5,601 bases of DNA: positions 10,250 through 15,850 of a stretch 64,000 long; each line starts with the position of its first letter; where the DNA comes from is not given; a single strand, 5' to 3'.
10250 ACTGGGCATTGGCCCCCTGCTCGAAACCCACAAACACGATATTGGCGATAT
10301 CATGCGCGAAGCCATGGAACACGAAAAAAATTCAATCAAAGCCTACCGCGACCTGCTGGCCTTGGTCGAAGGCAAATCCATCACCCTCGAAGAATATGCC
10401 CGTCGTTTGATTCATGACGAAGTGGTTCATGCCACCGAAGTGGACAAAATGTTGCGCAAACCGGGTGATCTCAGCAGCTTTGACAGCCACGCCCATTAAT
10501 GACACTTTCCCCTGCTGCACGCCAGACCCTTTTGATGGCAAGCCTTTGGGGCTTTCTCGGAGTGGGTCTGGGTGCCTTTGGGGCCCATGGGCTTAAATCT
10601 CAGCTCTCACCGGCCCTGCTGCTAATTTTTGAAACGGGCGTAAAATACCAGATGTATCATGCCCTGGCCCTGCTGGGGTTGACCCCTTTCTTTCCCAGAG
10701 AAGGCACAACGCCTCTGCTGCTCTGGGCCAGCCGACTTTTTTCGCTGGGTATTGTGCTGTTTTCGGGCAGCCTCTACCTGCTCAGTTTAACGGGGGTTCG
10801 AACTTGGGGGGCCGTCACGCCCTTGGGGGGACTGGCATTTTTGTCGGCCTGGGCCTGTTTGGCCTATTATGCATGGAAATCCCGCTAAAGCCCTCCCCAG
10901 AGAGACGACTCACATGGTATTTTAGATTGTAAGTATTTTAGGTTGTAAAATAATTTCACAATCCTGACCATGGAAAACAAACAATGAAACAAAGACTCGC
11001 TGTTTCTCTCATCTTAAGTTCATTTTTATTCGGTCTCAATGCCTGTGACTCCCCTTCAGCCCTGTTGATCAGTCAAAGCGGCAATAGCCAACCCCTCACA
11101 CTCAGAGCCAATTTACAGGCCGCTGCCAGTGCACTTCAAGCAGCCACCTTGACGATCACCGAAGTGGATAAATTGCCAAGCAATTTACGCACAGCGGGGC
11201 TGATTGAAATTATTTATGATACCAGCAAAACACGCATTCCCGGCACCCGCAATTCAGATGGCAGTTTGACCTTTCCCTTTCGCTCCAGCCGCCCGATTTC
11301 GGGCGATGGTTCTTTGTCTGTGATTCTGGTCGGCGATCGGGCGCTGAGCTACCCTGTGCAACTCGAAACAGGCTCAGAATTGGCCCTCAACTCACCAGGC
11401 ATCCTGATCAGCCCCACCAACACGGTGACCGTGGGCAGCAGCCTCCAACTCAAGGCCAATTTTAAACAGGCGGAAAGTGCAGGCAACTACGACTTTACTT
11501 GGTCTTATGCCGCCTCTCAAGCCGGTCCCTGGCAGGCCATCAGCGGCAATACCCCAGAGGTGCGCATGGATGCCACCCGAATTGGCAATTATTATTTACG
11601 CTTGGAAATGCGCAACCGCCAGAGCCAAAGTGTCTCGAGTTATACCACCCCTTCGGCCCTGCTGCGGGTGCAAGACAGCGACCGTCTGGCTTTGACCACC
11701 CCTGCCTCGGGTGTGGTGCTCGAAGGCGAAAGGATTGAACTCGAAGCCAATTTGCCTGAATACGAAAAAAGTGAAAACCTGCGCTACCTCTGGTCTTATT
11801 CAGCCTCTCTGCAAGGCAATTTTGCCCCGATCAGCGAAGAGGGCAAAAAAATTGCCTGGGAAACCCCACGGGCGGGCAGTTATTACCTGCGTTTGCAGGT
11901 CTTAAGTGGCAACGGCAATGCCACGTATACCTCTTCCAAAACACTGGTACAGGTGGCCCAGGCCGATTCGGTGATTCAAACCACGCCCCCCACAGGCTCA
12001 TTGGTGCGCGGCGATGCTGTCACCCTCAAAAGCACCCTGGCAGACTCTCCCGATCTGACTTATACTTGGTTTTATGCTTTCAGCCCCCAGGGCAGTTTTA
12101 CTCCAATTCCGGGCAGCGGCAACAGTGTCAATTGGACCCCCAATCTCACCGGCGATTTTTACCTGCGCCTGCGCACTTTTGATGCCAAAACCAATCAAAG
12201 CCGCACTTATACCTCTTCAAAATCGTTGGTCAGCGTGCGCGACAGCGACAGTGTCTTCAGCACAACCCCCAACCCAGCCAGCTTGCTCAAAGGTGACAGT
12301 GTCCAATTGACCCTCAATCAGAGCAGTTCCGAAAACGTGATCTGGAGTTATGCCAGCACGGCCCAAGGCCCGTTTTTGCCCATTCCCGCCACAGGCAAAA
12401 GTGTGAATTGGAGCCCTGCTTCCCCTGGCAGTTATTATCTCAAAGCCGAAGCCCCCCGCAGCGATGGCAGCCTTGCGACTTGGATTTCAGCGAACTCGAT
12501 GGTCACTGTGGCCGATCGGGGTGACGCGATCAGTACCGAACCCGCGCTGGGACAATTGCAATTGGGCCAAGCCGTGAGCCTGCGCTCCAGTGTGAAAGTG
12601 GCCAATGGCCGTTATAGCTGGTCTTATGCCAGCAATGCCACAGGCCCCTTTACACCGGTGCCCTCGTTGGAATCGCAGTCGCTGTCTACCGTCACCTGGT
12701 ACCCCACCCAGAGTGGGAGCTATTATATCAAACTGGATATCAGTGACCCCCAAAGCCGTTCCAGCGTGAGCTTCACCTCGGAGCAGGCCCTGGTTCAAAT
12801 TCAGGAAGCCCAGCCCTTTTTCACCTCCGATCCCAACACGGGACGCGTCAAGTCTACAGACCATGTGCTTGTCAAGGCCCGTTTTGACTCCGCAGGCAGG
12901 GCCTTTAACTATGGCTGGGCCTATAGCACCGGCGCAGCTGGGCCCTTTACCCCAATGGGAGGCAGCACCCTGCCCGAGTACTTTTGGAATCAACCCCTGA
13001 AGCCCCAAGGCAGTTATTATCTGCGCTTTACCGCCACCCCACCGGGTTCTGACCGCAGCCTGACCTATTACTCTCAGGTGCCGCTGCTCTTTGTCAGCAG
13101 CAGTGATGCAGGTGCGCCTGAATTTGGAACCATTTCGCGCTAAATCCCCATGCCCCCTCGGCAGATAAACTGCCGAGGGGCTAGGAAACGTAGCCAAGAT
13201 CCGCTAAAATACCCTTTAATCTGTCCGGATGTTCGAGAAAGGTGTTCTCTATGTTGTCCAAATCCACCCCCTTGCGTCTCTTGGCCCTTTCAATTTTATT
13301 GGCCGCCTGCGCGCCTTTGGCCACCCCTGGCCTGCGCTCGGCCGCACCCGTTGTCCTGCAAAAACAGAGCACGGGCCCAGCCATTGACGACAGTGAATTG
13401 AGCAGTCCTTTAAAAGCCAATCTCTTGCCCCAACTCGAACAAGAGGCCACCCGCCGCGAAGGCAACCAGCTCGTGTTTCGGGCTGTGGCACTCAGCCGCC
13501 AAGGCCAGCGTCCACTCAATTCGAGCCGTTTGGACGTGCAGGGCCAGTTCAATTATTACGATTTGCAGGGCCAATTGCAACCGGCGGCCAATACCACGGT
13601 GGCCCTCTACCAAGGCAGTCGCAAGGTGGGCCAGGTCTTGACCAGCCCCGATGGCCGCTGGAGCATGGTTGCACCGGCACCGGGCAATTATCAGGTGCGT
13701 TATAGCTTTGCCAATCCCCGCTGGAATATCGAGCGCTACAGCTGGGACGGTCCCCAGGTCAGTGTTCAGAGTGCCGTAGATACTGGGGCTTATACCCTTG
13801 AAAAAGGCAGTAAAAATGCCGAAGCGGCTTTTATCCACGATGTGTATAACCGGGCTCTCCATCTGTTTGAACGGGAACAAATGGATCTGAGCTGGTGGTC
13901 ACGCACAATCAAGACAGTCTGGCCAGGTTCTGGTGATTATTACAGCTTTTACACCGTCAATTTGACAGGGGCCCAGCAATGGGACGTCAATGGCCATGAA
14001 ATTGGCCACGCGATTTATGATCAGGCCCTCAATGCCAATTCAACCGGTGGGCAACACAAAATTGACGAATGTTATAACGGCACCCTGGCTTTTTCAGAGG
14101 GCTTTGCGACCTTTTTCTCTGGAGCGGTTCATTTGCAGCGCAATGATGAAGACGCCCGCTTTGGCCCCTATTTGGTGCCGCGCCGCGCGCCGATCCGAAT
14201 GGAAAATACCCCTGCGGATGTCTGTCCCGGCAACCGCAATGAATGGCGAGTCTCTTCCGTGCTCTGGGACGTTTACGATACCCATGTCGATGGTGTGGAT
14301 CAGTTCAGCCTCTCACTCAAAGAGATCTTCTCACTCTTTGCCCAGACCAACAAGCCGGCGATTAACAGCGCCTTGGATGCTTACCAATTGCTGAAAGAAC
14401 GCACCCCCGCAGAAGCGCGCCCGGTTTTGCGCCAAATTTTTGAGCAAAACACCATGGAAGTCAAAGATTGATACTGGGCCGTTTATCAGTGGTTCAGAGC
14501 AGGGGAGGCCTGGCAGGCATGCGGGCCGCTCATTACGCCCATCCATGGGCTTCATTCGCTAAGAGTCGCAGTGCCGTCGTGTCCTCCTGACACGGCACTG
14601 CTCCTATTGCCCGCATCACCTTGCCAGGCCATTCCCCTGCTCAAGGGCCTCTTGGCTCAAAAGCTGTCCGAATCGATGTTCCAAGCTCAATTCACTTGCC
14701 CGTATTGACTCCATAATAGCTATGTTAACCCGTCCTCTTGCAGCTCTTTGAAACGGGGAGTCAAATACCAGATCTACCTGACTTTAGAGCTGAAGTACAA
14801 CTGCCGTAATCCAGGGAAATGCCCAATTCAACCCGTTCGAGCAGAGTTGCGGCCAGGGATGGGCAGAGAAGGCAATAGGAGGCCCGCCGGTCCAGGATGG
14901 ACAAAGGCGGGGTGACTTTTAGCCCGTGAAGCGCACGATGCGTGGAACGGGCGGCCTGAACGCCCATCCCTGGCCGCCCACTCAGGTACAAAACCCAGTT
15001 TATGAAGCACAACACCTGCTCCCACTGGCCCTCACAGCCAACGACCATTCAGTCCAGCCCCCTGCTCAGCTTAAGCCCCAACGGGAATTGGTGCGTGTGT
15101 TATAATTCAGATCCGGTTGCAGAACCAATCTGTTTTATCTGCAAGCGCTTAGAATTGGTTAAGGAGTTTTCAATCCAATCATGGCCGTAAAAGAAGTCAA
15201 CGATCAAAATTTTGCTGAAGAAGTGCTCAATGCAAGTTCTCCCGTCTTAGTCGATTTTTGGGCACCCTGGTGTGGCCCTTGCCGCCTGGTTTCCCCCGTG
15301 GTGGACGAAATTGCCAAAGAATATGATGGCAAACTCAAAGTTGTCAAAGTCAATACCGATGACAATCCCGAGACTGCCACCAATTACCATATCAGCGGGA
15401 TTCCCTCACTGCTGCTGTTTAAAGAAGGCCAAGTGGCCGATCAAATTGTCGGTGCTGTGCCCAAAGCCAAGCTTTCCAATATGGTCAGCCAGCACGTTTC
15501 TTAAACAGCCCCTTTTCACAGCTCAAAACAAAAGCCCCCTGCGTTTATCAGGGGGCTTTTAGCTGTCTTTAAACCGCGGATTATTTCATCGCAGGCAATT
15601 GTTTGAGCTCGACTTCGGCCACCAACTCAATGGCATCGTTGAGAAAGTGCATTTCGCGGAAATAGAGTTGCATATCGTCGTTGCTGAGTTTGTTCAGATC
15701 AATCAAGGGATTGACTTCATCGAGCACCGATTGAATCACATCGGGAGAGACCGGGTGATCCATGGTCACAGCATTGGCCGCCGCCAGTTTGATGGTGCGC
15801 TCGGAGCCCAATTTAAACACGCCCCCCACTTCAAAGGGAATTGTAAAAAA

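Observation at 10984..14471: Six-fold tandem Ig/PKD-like repeat lipoprotein paired with an HExxH lipoprotein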

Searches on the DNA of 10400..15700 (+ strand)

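Call 40: search_rna_families(source=window, start=10400, end=15700, threshold=evalue, max_evalue=1)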
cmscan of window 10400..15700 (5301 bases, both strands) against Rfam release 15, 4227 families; matches with E-value up to 1: 1.
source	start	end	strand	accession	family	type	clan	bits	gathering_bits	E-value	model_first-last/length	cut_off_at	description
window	15525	15586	-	RF00506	Thr_leader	Cis-reg; leader;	-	26.6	55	0.071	1-118/118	no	Threonine operon leader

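Call 86: search_dna_similar(query=window:14472-15090:+, collection=plasmids, mode=distant, max_evalue=0.001, max_rows=8)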
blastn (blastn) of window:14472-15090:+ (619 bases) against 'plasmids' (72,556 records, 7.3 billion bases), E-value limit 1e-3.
No match.

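Call 87: search_dna_similar(query=window:14472-15090:+, collection=phages, mode=distant, max_evalue=0.001, max_rows=8)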
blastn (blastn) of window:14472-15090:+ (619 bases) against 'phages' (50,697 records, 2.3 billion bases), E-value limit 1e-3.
No match.

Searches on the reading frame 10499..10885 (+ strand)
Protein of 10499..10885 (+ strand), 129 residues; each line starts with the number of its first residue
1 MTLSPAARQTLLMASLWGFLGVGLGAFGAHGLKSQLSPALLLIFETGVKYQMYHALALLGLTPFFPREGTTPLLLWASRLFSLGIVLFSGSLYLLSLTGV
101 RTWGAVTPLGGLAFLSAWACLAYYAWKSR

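Call 77: search_protein_families(library=pfam, proteins=[window:10499-10885:+], max_evalue=0.001)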
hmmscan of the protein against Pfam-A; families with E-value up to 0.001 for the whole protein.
window:10499-10885:+ (129 aa): 1 family
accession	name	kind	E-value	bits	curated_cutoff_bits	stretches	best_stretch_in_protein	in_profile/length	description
PF04241.20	DUF423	-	1.1e-28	99.7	25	1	24-111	1-86/86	Protein of unknown function (DUF423)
